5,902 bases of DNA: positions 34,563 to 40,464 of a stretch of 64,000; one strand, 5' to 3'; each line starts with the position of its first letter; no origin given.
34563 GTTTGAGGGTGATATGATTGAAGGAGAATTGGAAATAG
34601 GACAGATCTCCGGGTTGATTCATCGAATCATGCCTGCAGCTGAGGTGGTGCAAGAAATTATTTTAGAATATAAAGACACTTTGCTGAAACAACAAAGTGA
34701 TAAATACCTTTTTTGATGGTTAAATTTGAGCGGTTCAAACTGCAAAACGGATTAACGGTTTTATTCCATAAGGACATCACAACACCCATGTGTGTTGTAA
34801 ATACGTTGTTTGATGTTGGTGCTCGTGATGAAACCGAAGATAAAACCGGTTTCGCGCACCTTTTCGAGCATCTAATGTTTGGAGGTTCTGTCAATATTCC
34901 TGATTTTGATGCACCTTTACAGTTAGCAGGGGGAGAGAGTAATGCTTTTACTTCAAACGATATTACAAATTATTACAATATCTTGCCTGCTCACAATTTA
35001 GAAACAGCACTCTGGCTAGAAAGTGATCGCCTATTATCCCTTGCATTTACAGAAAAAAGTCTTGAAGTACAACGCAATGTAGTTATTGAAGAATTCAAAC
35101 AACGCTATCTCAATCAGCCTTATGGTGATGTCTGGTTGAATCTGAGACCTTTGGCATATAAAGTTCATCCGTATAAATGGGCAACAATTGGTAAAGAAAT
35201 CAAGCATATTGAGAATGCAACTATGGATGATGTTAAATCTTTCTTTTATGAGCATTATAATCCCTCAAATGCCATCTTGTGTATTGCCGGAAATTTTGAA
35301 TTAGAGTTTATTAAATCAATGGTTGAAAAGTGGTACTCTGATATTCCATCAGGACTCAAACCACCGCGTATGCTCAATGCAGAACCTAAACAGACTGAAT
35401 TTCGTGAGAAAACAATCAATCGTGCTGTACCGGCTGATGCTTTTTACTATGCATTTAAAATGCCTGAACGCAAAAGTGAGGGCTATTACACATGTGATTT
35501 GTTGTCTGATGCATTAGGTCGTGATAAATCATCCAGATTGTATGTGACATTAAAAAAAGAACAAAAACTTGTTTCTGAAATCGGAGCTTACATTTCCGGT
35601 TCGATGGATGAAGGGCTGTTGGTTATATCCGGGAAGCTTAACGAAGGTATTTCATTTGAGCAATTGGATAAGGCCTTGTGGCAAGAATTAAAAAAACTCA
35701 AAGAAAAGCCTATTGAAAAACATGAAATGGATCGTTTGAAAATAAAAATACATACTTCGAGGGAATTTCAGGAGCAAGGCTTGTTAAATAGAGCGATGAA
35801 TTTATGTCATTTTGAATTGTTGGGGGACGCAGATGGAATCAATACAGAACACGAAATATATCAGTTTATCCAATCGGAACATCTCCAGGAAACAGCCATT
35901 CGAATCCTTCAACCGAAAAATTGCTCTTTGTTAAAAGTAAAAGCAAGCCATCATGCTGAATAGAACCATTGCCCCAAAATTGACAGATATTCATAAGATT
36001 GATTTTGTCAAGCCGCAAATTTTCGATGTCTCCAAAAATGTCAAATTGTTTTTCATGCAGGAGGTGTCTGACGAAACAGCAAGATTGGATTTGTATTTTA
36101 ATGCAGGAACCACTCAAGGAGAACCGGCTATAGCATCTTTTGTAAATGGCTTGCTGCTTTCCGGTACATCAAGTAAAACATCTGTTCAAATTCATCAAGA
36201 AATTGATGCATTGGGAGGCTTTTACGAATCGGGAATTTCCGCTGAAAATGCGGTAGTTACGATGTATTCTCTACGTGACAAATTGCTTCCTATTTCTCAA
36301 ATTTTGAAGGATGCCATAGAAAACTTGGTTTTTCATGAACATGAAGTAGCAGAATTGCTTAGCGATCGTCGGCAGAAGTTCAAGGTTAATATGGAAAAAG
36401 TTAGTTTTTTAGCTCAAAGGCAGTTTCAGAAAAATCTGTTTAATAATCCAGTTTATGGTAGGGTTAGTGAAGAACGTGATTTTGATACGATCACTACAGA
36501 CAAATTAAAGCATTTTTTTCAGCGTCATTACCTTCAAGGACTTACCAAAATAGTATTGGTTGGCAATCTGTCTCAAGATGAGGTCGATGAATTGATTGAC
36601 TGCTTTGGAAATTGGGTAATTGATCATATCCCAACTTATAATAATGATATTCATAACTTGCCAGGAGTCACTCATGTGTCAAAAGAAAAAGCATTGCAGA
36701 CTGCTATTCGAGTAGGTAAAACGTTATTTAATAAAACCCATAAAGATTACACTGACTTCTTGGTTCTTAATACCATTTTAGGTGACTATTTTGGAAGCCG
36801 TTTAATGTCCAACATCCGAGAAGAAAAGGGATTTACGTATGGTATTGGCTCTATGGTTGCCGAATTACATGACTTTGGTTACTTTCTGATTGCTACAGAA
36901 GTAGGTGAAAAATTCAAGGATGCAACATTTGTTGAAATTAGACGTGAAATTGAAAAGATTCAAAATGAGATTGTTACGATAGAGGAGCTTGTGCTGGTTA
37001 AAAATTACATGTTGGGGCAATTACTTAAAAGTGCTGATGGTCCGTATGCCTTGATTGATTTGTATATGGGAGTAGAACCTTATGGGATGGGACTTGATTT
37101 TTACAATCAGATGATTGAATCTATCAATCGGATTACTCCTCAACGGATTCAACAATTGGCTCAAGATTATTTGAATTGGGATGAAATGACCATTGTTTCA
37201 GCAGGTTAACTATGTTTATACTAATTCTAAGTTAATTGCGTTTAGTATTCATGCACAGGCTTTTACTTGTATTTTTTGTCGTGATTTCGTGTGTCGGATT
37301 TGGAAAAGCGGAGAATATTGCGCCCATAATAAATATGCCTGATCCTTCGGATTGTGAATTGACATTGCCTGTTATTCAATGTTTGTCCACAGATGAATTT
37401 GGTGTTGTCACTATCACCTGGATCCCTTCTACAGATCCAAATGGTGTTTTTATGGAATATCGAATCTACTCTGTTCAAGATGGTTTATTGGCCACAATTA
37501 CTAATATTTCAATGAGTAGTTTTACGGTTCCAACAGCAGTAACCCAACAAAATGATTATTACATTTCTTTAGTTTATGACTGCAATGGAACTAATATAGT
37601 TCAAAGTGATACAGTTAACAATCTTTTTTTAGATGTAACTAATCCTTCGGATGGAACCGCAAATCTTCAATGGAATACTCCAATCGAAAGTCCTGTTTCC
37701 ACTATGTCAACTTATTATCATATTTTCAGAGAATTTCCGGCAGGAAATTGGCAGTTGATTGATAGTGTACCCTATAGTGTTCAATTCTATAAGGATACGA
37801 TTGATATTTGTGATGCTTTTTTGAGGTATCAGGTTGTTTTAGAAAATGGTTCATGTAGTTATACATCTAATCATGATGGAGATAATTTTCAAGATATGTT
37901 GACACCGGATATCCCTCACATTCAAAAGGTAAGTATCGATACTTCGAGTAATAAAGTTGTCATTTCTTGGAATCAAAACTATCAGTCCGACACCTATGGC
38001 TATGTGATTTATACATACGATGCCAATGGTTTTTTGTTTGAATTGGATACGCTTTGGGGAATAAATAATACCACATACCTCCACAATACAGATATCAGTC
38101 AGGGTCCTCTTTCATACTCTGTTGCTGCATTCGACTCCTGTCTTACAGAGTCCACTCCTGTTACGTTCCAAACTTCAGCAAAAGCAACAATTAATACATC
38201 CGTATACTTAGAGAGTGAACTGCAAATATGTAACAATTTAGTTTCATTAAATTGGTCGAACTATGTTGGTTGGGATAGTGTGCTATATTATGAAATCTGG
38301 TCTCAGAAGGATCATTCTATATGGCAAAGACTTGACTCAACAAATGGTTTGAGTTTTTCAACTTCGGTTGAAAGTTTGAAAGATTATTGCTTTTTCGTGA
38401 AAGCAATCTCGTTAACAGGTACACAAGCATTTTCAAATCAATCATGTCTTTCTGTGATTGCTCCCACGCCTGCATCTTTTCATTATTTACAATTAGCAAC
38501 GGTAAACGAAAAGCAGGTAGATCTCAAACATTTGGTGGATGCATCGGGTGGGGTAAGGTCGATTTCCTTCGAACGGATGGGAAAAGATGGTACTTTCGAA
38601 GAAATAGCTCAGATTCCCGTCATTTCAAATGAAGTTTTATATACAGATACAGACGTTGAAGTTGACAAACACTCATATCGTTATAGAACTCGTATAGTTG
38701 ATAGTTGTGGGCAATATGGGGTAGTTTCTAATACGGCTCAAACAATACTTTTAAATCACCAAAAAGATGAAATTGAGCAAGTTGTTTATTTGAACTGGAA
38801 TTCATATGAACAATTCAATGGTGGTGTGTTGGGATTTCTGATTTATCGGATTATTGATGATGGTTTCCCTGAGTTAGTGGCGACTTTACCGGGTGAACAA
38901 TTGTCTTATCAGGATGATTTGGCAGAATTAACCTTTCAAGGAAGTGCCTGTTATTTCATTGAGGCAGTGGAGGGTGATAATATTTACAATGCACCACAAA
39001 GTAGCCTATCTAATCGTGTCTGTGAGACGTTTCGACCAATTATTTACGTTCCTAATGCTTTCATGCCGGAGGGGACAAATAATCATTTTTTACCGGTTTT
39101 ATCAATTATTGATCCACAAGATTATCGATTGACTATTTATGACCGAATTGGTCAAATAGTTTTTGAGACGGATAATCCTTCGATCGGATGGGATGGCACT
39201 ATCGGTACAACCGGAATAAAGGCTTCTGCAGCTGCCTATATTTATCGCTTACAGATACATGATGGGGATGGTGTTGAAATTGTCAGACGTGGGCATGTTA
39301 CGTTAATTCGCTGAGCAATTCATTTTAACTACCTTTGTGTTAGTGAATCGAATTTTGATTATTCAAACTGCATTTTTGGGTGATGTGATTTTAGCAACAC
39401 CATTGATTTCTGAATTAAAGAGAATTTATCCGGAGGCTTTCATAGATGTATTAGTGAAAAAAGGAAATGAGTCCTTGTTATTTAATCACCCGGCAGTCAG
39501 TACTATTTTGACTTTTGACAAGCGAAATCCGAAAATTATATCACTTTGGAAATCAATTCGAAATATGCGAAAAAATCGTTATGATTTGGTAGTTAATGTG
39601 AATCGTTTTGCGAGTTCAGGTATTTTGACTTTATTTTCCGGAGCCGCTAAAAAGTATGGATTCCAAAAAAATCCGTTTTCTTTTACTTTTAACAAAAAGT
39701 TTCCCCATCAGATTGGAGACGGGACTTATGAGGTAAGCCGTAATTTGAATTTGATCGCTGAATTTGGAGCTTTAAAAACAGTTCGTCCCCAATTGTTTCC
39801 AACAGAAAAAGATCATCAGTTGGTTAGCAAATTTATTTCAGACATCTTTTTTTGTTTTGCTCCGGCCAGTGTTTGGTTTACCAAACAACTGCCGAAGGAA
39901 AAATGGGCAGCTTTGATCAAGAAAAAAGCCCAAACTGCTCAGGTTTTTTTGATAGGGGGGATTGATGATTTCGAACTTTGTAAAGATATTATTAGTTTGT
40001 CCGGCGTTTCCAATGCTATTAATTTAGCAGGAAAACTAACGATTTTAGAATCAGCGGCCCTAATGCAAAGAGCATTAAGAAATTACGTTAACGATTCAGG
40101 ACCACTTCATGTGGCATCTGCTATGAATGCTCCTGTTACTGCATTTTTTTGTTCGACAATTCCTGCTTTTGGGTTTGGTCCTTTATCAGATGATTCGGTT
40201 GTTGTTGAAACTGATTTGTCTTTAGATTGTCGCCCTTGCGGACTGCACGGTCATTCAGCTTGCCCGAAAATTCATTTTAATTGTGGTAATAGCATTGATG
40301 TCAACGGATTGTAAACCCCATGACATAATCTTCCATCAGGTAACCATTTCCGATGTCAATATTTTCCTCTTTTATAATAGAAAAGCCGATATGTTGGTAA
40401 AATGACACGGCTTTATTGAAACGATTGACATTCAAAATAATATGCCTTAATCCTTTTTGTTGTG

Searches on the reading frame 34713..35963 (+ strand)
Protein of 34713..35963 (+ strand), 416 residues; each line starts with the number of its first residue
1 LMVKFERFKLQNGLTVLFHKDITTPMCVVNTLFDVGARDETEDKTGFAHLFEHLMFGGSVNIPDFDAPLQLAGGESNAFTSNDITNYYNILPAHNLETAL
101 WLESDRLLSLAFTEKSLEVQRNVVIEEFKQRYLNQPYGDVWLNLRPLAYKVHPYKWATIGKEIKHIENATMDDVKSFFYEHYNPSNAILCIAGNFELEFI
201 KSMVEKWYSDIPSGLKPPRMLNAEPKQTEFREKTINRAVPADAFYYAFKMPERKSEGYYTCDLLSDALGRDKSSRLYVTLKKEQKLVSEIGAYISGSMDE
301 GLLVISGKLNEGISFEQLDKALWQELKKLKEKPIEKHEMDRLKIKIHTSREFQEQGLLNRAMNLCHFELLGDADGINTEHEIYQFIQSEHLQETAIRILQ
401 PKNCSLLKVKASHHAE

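Call 17: search_protein_families(library=pfam, proteins=[window:34713-35963:+], max_evalue=0.0001)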
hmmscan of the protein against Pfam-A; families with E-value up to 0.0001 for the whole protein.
window:34713-35963:+ (416 aa): 2 families
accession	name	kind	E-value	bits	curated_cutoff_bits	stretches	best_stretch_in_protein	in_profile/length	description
PF05193.26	Peptidase_M16_C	-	2.5e-30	106.1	23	1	169-344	2-179/181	Peptidase M16 inactive domain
PF00675.25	Peptidase_M16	-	8.5e-18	65.1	22.3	1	16-130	2-118/149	Insulinase (Peptidase family M16)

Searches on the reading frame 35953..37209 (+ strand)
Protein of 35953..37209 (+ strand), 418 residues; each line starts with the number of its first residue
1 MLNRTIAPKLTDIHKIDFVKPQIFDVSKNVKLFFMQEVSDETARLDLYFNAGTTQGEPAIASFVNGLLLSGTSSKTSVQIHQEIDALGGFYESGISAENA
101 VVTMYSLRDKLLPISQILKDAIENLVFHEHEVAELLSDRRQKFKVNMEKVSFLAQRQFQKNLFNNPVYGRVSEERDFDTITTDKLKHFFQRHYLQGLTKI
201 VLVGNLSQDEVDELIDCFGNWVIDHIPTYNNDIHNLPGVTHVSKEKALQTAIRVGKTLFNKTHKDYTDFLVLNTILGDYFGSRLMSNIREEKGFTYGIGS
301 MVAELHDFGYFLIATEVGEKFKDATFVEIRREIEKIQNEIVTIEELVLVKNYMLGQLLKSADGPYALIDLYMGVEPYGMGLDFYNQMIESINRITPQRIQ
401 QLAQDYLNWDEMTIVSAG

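Call 18: search_protein_families(library=pfam, proteins=[window:35953-37209:+], max_evalue=0.0001)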
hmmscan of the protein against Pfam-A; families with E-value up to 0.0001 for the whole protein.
window:35953-37209:+ (418 aa): 2 families
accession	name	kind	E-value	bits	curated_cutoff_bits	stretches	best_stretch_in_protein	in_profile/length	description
PF05193.26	Peptidase_M16_C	-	6e-23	82.1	23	1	180-351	2-179/181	Peptidase M16 inactive domain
PF00675.25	Peptidase_M16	-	4.2e-10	40.2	22.3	1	39-159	9-137/149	Insulinase (Peptidase family M16)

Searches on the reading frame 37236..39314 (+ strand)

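Call 18: search_protein_families(library=pfam, proteins=[window:37236-39314:+], max_evalue=0.0001)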
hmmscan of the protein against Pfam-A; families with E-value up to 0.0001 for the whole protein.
window:37236-39314:+ (692 aa): 1 family
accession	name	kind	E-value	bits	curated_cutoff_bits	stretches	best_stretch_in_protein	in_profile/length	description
PF13585.12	CHU_C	-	2.4e-08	34.4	27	1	604-678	2-76/86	CHU_C Type IX secretion signal domain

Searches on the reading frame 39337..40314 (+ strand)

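Call 18: search_protein_families(library=pfam, proteins=[window:39337-40314:+], max_evalue=0.0001)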
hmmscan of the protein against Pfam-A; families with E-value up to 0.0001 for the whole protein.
window:39337-40314:+ (325 aa): 1 family
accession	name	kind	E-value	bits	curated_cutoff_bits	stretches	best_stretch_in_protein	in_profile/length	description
PF01075.23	Glyco_transf_9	-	1.9e-27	96.6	22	1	71-293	2-230/247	Glycosyltransferase family 9 (heptosyltransferase)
